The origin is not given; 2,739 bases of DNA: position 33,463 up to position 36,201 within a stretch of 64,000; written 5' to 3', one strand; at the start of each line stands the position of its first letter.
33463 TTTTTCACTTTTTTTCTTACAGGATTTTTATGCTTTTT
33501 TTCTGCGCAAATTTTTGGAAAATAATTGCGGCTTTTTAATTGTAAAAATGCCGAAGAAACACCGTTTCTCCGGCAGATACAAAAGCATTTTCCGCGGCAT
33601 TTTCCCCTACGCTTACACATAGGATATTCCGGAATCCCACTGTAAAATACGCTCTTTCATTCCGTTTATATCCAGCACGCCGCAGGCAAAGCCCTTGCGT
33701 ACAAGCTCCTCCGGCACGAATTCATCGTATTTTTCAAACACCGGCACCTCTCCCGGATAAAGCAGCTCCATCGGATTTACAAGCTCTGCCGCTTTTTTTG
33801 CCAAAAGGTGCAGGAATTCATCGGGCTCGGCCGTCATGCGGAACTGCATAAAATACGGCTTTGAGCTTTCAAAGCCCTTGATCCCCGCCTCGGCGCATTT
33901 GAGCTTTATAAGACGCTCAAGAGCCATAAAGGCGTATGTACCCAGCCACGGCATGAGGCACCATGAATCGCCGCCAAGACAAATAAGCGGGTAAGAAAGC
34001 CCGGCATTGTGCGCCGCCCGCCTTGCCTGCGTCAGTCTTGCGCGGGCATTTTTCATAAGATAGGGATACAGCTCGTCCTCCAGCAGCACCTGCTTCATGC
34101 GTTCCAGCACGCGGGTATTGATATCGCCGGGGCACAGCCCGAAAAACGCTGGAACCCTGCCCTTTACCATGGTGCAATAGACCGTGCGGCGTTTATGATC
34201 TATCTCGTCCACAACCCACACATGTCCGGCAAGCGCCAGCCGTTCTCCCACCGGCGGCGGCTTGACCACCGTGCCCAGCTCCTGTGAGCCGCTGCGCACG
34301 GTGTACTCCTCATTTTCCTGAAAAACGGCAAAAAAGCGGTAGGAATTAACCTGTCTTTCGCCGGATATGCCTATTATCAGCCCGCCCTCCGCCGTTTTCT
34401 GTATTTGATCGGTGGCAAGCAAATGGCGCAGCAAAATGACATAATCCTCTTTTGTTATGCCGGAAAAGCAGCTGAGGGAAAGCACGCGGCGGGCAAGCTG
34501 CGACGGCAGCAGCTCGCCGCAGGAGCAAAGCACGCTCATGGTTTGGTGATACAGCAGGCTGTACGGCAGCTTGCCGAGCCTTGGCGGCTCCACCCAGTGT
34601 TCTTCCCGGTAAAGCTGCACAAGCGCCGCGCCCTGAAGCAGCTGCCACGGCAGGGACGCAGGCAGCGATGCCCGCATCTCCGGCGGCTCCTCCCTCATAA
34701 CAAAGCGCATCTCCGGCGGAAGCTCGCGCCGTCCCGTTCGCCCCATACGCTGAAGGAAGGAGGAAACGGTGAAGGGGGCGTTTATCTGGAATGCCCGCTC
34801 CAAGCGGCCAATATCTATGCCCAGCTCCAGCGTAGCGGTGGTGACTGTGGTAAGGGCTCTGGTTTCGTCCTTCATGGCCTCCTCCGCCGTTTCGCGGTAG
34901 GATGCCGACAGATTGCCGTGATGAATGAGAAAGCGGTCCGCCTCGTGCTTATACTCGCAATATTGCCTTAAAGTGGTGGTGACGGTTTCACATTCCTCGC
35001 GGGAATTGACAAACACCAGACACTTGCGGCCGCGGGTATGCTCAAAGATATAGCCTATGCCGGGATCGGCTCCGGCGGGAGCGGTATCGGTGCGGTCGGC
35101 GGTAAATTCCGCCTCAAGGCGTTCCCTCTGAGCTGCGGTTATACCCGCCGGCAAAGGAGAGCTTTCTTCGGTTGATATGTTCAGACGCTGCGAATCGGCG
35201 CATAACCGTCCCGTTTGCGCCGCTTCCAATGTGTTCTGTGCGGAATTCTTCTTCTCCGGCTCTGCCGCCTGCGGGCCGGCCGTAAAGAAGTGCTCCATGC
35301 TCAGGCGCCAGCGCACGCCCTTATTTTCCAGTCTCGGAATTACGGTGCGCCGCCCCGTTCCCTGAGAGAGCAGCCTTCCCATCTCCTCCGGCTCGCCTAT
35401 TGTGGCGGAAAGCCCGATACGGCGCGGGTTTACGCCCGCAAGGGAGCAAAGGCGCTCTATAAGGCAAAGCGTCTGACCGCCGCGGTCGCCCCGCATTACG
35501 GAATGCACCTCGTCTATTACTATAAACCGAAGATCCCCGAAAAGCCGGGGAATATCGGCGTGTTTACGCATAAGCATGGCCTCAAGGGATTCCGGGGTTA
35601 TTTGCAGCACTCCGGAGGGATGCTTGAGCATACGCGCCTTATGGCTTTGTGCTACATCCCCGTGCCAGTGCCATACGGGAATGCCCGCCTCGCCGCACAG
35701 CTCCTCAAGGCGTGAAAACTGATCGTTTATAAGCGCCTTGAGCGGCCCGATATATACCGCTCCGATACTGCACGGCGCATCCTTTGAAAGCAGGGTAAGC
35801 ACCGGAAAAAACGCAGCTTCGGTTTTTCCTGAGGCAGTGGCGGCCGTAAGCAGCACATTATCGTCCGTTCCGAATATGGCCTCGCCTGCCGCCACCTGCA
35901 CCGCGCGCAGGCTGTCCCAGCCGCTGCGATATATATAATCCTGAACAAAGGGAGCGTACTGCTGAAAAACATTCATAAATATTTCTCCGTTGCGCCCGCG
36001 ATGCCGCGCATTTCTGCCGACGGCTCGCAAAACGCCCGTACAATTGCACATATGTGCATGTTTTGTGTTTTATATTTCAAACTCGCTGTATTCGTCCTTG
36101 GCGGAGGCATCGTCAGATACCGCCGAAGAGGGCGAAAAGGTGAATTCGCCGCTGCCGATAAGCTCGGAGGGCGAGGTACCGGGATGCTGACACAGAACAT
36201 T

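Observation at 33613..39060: TerB-N/TerB-C protein + P-loop ATPase + DEAD-box helicase operon: a Shango-type anti-phage system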

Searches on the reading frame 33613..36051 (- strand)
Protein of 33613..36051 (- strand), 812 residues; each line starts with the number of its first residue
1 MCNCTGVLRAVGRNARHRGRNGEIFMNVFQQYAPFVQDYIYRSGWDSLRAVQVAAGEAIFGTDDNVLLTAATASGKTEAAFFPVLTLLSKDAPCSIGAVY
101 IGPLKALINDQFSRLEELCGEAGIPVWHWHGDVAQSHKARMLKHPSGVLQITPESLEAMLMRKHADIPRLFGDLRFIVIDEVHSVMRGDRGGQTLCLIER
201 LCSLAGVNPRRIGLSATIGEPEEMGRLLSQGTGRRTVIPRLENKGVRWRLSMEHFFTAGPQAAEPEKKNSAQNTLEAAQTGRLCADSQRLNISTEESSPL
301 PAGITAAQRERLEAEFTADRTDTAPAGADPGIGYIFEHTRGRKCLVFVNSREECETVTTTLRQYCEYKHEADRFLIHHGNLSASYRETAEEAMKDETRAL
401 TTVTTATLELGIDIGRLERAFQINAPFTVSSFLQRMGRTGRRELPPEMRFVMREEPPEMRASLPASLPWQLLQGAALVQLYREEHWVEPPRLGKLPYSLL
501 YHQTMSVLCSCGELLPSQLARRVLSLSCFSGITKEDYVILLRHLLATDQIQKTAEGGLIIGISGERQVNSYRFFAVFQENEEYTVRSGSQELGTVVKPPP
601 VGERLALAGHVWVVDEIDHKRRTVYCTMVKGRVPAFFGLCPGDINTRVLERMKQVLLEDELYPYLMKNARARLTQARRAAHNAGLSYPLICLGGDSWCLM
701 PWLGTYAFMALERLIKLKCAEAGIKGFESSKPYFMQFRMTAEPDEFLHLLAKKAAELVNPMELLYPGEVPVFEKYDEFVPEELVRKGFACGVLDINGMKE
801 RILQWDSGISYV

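Call 4: search_protein_families(library=pfam, proteins=[window:33613-36051:-], max_evalue=0.01)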
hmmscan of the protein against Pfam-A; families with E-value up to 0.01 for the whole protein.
window:33613-36051:- (812 aa): 4 families
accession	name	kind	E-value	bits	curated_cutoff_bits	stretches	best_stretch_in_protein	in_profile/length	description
PF00270.35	DEAD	-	3.7e-25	89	26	1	50-221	2-164/167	DEAD/DEAH box helicase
PF00271.37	Helicase_C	-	2e-16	60.7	23.5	1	336-442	10-109/110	Helicase conserved C-terminal domain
PF22590.2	Cas3-like_C_2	-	4.4e-06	27.3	27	1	341-442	2-104/106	CRISPR-associated nuclease/helicase Cas3, C-terminal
PF04851.21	ResIII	-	0.00089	19.6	22.5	1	48-218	4-162/164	Type III restriction enzyme, res subunit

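Call 5: search_protein_families(library=padloc, proteins=[window:33613-36051:-], max_evalue=0.01)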
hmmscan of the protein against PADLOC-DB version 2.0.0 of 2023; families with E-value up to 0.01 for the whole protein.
window:33613-36051:- (812 aa): 54 families (the best 25 are shown)
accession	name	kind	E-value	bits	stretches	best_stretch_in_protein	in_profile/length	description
PDLC03960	SngC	-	5.9e-265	879.5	1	28-800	5-715/720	-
PDLC02503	BrxHI|BrxHII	-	3.7e-126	420.1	1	26-799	2-685/698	BrxHI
PDLC02501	BrxHI|BrxHII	-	7.8e-80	267.1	2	26-236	1-213/925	BrxHI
PDLC02897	DpdJ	-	1.3e-24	84.1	2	342-544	356-539/1570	DpdJ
PDLC00037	DruE3|DruE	-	1.6e-17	60.6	2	52-227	106-308/2055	SNF2 family N-terminal domain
PDLC01761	Cas3b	-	9.7e-17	58.9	2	48-144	220-305/705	-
PDLC00036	DruE3|DruE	-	4.2e-16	55.2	2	64-225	109-292/2023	SNF2 family N-terminal domain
PDLC02896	DpdJ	-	8.1e-16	54.9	3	140-223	331-417/1487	DpdJ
PDLC00035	DruE3|DruE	-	4.9e-15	52.3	2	50-220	105-301/1460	SNF2 family N-terminal domain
PDLC00013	DruE1|DruE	-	4.2e-12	42.8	2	52-122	96-174/1776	SNF2 family N-terminal domain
PDLC02864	DpdF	-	8e-12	42.7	2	44-185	19-148/610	DpdF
PDLC00192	HamB1|HamB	-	1.2e-11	41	1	51-226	272-442/1104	DEAD-box helicase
PDLC00015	DruE2|DruE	-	7.9e-11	38.4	1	402-443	1175-1215/1887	SNF2 family N-terminal domain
PDLC01196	Cas3d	-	8.4e-11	39.1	1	60-124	26-83/594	CAS-I-D; effector_G3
PDLC03928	PsyrT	-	1.3e-10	38.3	2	46-185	20-154/689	-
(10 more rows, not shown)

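Call 34: search_solved_structures(query=window:33613-35976:-, max_evalue=0.001)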
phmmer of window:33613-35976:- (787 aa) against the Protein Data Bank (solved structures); distinct sequences matched with E-value up to 0.001: 39.
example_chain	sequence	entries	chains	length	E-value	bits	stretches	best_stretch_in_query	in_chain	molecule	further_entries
5v9x_A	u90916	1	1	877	7.9e-27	97.1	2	32-212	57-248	ATP-dependent DNA helicase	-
7lhl_A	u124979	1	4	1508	4e-26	94.7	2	32-212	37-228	ATP-dependent DNA helicase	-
6znp_A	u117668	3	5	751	2.3e-25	92.2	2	17-204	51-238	Uncharacterized ATP-dependent helicase YprA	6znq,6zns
6s9i_B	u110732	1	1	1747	4.9e-18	68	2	18-203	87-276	U5 small nuclear ribonucleoprotein 200 kDa helicase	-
8alz_B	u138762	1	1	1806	1.6e-17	66.3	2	24-197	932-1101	Activating signal cointegrator 1 complex subunit 3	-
6qdv_B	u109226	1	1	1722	2.3e-17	65.8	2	18-203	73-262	U5 small nuclear ribonucleoprotein 200 kDa helicase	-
4f92_B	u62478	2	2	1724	2.3e-17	65.8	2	18-203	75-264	U5 small nuclear ribonucleoprotein 200 kDa helicase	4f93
4f91_B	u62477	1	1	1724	2.3e-17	65.8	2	18-203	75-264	U5 small nuclear ribonucleoprotein 200 kDa helicase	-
5urj_A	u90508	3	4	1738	2.4e-17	65.7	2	18-203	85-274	U5 small nuclear ribonucleoprotein 200 kDa helicase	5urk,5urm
4kit_B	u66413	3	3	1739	2.4e-17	65.7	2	18-203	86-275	U5 small nuclear ribonucleoprotein 200 kDa helicase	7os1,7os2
6s8q_B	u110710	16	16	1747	2.5e-17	65.7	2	18-203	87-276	U5 small nuclear ribonucleoprotein 200 kDa helicase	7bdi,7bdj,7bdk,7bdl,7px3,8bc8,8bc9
6s8o_B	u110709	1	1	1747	4.1e-17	64.9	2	18-203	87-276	U5 small nuclear ribonucleoprotein 200 kDa helicase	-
3jcr_C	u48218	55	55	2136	5.7e-17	64.5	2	18-203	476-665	hBrr2 | U5 small nuclear ribonucleoprotein 200 kDa helicase | Brr2, U5 small nuclear ribonucleoprotein 200 kDa helicase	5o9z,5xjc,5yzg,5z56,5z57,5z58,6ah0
6qv3_A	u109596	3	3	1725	4.3e-16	61.6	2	24-198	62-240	Pre-mRNA splicing helicase-like protein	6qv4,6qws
5m59_A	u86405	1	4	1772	4.6e-16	61.5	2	24-198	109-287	Pre-mRNA splicing helicase-like protein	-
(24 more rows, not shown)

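Call 35: search_protein_families(library=ncbifam, proteins=[window:33613-35976:-], max_evalue=0.001)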
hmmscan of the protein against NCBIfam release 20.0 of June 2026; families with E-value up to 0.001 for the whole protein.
window:33613-35976:- (787 aa): 23 families
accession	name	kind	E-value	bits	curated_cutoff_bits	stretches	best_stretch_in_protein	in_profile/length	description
TIGR04121.1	DEXH_lig_assoc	equivalog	1e-53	182.2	850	2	11-208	3-199/804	ligase-associated DNA damage response DEXH box helicase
NF010338.0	PRK13767.1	equivalog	6.6e-46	157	849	2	2-204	14-229/877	ATP-dependent helicase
TIGR03817.1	DECH_helic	hypoth_equivalog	1.6e-33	115.9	874.1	2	11-203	25-214/742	helicase/secretion neighborhood putative DEAH-box helicase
NF007284.0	PRK09751.1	equivalog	6.6e-25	86.6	1496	2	6-204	14-228/1538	ATP-dependent helicase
NF002654.0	PRK02362.1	equivalog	4.5e-15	55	887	1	11-203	12-191/739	ATP-dependent DNA helicase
NF041067.1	DpdJ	equivalog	5.7e-13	47.5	800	1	376-418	575-617/1482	protein DpdJ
NF001308.0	PRK00254.1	equivalog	5.9e-12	44.6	1216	1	18-203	19-189/720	ATP-dependent DNA helicase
NF040935.1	helicase_Hel308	equivalog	1.4e-11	43.3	1200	1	12-203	16-191/704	ATP-dependent DNA helicase Hel308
TIGR00614.1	recQ_fam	subfamily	7e-11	41.6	219.8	1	309-422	219-325/470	RecQ family ATP-dependent DNA helicase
NF008744.0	PRK11776.1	equivalog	3.8e-10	38.9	524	1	308-417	234-336/460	ATP-dependent RNA helicase DbpA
NF002251.0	PRK01172.1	equivalog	9.6e-10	37.3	891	1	36-204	35-190/674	ATP-dependent DNA helicase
NF053631.1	RNA_helic_CshA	equivalog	9.1e-09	34.7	646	1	15-158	14-151/434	degradosome RNA helicase CshA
TIGR01389.1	recQ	equivalog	1.3e-08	33.8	640.2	1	309-423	218-324/591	DNA helicase RecQ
TIGR01587.1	cas3_core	equivalog_domain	5.5e-08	32.3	102.45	0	316-419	222-323/358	CRISPR-associated helicase Cas3'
NF008394.0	PRK11192.1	equivalog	1.7e-07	30.4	507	1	312-416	243-340/441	ATP-dependent RNA helicase SrmB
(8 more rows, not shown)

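Call 36: search_protein_families(library=pfam, proteins=[window:33613-35976:-], max_evalue=5)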
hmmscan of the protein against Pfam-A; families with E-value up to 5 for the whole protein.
window:33613-35976:- (787 aa): 5 families
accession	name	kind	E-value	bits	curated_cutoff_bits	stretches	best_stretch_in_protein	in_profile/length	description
PF00270.35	DEAD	-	3.4e-25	89.2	26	1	25-196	2-164/167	DEAD/DEAH box helicase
PF00271.37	Helicase_C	-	1.9e-16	60.7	23.5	1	311-417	10-109/110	Helicase conserved C-terminal domain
PF22590.2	Cas3-like_C_2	-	5.3e-06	27.1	27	1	316-417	2-104/106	CRISPR-associated nuclease/helicase Cas3, C-terminal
PF04851.21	ResIII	-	0.00083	19.7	22.5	1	23-193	4-162/164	Type III restriction enzyme, res subunit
PF18261.6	Rpn9_C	-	0.16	12.1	26.5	1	770-784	8-22/33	Rpn9 C-terminal helix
